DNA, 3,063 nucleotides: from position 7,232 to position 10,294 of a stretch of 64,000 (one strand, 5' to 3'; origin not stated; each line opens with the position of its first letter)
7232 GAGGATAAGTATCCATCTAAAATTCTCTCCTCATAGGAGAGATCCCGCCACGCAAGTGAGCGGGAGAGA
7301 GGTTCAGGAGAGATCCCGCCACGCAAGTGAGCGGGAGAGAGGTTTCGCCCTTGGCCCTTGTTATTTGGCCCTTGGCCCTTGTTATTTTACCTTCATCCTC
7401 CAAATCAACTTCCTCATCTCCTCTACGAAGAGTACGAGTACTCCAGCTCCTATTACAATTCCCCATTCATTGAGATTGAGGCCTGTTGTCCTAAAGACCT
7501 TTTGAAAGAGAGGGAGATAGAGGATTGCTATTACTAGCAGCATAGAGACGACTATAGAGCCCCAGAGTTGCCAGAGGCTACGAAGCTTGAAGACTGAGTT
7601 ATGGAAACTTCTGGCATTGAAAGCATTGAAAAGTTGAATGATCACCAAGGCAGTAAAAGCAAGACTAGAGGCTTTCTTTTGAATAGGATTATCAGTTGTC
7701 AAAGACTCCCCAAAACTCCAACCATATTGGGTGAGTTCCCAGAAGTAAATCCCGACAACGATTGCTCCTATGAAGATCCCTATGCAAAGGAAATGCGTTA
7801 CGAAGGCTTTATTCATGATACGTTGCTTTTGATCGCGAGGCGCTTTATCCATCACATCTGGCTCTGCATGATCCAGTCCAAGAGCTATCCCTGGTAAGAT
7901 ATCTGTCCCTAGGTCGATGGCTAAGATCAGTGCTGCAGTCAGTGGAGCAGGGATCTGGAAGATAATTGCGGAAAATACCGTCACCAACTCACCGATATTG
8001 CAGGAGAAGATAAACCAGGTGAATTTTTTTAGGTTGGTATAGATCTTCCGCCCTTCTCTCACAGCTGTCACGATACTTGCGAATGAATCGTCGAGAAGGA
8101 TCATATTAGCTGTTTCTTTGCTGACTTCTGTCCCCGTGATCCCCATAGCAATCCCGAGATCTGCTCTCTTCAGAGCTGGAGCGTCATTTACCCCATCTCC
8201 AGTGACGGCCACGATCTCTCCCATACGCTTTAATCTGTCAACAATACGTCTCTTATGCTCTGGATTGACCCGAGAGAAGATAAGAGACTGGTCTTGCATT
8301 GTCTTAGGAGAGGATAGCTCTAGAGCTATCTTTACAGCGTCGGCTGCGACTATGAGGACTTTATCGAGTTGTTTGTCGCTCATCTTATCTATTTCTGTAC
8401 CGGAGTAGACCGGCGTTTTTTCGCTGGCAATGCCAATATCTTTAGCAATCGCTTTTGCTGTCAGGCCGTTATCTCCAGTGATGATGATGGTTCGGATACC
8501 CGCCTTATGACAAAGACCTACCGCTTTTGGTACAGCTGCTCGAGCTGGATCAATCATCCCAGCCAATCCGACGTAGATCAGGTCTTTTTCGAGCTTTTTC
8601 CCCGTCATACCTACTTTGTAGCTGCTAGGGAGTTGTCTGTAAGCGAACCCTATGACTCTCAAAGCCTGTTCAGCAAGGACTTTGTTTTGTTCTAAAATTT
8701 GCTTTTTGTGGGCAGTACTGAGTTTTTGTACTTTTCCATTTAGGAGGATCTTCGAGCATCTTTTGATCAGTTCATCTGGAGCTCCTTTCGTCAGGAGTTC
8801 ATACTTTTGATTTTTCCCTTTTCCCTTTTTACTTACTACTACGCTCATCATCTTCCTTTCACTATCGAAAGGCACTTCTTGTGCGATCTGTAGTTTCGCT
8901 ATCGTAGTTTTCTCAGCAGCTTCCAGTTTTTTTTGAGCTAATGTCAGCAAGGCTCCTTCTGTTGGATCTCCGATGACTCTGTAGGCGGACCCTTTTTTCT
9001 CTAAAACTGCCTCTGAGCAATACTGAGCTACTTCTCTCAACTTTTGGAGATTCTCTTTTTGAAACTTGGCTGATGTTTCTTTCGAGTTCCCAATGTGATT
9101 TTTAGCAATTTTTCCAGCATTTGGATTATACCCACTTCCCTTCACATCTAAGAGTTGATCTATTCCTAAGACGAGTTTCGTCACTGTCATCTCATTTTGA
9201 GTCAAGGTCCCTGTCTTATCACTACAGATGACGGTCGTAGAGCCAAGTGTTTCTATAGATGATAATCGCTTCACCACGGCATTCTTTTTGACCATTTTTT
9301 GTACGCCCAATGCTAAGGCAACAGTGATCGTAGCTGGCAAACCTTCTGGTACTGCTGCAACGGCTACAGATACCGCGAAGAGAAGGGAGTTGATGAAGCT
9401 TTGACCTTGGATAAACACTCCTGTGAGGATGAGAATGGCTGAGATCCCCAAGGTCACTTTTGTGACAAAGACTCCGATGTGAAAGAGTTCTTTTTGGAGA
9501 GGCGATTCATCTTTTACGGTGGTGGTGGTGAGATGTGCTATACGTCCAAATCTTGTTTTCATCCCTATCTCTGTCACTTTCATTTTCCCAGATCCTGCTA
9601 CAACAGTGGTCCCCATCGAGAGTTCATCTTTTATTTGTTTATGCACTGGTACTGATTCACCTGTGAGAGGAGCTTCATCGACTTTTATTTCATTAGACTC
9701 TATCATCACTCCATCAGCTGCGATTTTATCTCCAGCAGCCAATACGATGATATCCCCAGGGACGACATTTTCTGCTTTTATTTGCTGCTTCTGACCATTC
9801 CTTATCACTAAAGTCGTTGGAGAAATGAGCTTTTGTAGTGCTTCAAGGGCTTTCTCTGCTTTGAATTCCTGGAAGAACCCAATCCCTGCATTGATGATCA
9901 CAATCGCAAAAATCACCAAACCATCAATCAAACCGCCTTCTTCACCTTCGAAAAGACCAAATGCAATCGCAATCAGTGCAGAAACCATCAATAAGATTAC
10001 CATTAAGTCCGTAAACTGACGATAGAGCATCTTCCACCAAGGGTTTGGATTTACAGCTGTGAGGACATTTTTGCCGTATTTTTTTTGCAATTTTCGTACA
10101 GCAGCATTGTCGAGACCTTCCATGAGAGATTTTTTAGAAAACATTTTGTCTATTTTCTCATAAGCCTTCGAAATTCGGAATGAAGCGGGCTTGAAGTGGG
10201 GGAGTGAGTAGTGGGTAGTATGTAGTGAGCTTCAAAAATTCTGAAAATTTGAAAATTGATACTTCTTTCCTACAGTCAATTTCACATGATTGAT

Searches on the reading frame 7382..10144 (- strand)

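Call 31: search_protein_families(library=pfam, proteins=[window:7382-10144:-], max_evalue=0.01)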
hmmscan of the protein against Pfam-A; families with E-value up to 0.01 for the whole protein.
window:7382-10144:- (920 aa): 7 families
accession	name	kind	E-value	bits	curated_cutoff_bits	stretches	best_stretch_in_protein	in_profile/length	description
PF00122.25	E1-E2_ATPase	-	5.3e-54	182.9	28.1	1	106-287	2-181/181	E1-E2 ATPase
PF00689.26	Cation_ATPase_C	-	1.3e-49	168.8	27.3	1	732-914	1-175/175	Cation transporting ATPase, C-terminus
PF13246.12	Cation_ATPase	-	6.6e-21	74.6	21.7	1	376-466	3-91/91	Cation transport ATPase (P-type)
PF00690.31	Cation_ATPase_N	-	3.1e-15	56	20.4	1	6-59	16-69/69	Cation transporter/ATPase, N-terminus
PF00702.32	Hydrolase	-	1.7e-14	55.1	26.4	1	532-662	95-191/191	haloacid dehalogenase-like hydrolase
PF08282.18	Hydrolase_3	-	5.5e-05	23.4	20.9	1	635-687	196-247/255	haloacid dehalogenase-like hydrolase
PF12710.13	HAD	-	0.00086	20.2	27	0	537-601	86-161/189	haloacid dehalogenase-like hydrolase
